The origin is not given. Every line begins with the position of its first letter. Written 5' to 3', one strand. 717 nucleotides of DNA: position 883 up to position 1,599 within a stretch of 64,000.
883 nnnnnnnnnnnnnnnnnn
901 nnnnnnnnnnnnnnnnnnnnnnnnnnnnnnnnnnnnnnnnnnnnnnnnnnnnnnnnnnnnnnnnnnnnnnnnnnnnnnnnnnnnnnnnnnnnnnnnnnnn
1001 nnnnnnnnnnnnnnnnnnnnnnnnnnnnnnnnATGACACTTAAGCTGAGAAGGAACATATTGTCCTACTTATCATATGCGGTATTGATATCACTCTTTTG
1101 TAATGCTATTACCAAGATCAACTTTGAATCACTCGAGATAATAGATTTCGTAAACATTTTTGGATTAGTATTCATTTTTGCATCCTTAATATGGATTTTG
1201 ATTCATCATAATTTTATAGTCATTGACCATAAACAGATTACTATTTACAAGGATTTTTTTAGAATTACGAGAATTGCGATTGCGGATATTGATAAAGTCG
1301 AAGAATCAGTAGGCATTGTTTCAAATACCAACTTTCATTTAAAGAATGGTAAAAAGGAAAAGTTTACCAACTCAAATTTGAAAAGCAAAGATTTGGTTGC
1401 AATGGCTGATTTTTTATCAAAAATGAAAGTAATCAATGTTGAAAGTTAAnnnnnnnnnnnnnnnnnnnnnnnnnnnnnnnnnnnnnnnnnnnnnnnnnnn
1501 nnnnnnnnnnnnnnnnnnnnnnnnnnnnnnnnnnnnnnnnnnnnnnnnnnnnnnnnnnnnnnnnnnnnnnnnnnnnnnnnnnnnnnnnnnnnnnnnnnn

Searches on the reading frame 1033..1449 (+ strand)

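Call 21: search_protein_families(library=pfam, proteins=[window:1033-1449:+], max_evalue=0.001)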
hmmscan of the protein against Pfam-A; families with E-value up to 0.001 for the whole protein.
window:1033-1449:+ (138 aa): 1 family
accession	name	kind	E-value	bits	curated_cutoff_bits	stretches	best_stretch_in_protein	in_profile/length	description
PF17255.8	EbsA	-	0.00052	20.8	25.9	1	30-112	33-110/133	EbsA-like protein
